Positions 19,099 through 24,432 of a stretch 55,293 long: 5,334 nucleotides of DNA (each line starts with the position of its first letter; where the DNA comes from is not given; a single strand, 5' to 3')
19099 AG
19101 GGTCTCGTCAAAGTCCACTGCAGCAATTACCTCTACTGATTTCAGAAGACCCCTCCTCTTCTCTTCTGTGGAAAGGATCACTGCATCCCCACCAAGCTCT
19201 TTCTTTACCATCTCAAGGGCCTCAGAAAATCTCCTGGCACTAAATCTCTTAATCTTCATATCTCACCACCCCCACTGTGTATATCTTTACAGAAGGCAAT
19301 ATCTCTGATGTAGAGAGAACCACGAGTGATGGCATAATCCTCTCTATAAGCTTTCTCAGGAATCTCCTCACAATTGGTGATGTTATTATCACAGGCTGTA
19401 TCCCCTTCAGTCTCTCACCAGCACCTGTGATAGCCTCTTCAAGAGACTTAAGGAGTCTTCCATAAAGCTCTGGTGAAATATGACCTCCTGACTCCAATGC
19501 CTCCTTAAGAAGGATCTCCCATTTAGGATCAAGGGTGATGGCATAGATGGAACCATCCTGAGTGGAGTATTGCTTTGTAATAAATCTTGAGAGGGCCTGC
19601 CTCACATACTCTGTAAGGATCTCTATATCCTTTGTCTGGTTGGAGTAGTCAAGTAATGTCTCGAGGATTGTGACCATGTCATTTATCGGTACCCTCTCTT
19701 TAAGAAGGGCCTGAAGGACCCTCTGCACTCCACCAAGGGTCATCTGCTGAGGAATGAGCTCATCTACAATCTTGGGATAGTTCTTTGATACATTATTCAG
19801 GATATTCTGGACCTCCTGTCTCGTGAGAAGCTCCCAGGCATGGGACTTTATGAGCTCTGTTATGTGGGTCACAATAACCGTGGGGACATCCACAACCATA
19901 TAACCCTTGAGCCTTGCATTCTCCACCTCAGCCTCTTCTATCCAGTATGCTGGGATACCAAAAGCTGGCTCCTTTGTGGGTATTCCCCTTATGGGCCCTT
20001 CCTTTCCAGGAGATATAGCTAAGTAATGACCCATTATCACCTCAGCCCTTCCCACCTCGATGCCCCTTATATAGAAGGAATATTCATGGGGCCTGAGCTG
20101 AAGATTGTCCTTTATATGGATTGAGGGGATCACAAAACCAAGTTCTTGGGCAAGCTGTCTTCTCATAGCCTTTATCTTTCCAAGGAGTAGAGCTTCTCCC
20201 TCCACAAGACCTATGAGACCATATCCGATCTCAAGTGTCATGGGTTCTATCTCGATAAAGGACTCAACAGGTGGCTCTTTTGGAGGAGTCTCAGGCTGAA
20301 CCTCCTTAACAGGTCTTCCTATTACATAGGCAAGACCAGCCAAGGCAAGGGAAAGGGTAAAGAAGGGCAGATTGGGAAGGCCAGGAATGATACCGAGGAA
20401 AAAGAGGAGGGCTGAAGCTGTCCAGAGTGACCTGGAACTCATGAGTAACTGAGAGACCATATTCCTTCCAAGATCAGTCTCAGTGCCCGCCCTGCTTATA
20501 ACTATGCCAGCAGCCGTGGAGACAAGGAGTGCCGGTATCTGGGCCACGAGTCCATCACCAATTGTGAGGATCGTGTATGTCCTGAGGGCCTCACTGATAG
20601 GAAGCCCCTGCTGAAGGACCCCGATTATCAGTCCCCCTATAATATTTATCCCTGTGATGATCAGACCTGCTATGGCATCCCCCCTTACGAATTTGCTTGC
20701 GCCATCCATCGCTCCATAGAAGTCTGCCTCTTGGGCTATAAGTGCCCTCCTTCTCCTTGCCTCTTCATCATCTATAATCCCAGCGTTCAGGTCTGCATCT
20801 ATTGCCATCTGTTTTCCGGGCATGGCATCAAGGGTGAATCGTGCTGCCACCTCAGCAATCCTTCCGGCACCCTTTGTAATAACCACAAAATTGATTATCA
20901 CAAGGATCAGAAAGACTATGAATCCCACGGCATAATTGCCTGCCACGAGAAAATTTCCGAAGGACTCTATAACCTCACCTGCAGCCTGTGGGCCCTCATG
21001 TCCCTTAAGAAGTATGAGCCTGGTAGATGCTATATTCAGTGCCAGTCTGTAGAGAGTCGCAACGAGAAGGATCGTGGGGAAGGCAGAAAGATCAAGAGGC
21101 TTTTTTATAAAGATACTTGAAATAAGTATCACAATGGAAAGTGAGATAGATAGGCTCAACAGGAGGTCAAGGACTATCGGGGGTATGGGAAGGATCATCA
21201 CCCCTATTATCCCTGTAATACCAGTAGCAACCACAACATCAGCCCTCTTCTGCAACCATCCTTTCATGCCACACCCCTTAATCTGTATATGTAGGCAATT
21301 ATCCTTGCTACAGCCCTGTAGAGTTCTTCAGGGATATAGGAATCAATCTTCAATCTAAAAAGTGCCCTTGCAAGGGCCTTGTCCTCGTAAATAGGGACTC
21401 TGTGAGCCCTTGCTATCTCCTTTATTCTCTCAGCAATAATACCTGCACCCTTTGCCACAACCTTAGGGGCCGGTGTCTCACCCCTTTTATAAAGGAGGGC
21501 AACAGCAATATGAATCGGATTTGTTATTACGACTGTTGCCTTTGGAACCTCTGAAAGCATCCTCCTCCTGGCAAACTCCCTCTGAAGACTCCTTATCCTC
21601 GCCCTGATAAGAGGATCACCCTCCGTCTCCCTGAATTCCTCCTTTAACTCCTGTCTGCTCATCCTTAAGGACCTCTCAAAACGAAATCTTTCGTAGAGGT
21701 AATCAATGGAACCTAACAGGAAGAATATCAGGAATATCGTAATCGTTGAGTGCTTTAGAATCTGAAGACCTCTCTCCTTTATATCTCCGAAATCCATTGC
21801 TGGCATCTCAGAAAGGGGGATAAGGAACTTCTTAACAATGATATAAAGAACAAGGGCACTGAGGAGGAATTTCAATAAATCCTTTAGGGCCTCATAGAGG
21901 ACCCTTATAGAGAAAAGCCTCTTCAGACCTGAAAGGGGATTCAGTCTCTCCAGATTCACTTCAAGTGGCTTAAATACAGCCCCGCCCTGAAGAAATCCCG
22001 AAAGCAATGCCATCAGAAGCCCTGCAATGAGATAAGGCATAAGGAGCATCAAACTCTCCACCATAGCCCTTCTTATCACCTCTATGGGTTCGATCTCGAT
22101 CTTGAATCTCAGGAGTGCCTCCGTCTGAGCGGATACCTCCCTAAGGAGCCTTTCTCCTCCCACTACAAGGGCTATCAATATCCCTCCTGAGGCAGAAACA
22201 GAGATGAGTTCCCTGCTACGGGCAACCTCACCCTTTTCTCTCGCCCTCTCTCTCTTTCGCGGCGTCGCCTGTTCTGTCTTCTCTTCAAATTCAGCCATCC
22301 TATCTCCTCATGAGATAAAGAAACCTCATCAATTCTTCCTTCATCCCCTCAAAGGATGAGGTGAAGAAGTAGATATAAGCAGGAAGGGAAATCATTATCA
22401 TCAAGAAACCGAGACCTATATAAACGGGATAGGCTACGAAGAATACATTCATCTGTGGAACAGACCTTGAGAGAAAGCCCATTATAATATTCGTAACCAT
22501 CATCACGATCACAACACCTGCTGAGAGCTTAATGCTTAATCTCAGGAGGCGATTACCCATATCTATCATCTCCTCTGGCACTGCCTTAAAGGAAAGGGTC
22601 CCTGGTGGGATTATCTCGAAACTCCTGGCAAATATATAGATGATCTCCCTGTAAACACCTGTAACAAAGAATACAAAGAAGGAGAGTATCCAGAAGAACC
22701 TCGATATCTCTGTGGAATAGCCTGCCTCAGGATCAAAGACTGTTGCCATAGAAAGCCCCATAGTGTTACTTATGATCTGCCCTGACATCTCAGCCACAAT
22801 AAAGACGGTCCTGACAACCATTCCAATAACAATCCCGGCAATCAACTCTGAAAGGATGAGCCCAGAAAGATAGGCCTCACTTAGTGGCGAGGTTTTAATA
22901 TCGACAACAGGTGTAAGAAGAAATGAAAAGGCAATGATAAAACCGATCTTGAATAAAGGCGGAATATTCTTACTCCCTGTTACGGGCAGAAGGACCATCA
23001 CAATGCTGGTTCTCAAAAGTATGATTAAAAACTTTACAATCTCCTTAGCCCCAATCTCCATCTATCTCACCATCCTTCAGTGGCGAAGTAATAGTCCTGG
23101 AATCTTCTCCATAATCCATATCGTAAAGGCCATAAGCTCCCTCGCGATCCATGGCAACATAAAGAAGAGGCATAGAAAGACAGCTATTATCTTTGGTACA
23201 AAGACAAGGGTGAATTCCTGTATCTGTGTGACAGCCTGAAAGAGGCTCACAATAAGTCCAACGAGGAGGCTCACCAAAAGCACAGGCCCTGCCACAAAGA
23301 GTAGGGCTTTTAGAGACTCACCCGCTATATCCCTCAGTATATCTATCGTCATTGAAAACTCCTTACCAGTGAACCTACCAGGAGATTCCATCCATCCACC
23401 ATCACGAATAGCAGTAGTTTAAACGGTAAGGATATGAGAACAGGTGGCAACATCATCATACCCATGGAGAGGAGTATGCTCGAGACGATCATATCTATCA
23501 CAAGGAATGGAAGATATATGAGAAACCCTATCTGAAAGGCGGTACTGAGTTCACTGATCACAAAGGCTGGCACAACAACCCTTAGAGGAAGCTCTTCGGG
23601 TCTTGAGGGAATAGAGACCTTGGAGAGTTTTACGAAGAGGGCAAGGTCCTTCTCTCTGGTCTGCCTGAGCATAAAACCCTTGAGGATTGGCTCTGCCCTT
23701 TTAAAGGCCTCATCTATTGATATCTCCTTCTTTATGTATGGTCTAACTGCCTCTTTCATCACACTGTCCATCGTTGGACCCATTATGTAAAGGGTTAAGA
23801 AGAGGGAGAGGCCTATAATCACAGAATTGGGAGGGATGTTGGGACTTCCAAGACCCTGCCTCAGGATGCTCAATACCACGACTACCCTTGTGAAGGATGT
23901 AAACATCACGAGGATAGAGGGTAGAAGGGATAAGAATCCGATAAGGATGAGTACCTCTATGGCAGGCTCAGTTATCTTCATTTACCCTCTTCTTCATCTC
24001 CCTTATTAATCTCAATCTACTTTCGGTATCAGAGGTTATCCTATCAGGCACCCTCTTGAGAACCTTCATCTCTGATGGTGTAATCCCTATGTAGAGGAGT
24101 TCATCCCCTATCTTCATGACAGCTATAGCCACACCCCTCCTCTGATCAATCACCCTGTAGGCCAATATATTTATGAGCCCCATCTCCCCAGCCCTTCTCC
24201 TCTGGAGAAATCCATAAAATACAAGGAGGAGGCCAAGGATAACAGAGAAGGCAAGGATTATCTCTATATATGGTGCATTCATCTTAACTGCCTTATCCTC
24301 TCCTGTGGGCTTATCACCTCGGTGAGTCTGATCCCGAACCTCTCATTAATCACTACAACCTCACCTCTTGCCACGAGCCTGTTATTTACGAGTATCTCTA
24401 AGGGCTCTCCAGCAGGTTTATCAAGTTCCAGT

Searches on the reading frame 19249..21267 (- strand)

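Call 11: search_protein_families(library=pfam, proteins=[window:19249-21267:-])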
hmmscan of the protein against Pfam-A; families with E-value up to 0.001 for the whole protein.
window:19249-21267:- (672 aa): 1 family
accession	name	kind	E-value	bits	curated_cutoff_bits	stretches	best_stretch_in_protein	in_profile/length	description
PF00771.25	FHIPEP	-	4.6e-265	881.7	29.1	1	20-660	1-656/657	FHIPEP family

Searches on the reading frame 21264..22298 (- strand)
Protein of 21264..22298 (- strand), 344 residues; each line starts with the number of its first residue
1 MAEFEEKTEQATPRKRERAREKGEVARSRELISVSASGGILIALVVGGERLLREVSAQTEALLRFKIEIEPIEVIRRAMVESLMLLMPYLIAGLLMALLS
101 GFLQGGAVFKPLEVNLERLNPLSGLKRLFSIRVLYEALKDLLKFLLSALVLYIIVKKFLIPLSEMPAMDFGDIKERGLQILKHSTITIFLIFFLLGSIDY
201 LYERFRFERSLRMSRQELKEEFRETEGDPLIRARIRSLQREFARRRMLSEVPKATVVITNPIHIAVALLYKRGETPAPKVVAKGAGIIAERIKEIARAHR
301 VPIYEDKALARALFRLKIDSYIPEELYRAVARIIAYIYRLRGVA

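Call 11: search_protein_families(library=pfam, proteins=[window:21264-22298:-])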
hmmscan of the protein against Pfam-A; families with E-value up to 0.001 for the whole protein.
window:21264-22298:- (344 aa): 1 family
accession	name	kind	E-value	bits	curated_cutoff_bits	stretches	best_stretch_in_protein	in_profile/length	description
PF01312.24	Bac_export_2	-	4.3e-110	368.5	24.4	1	5-337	1-335/335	FlhB HrpN YscU SpaS Family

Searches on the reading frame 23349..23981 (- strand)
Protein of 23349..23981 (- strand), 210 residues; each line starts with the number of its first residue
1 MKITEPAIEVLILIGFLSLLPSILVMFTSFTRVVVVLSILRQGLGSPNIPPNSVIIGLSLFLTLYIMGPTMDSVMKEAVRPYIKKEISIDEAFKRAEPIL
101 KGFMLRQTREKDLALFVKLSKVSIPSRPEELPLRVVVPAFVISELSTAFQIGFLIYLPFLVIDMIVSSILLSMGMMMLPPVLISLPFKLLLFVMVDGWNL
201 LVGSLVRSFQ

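Call 11: search_protein_families(library=pfam, proteins=[window:23349-23981:-])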
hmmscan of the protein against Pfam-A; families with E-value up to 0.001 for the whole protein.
window:23349-23981:- (210 aa): 1 family
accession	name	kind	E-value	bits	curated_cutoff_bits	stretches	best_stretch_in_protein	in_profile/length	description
PF00813.25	FliP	-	3.3e-80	269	26.9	1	14-205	2-191/191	FliP family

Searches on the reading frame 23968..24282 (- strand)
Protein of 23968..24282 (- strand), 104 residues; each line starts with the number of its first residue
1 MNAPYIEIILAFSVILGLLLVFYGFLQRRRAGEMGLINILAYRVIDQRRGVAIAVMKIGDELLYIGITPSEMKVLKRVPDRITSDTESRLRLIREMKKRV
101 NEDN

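Call 11: search_protein_families(library=pfam, proteins=[window:23968-24282:-])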
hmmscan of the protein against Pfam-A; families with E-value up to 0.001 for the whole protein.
window:23968-24282:- (104 aa): 1 family
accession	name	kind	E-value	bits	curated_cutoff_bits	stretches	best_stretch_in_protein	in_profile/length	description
PF04347.18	FliO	-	0.00022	21.7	22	1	28-84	4-72/91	Flagellar biosynthesis protein, FliO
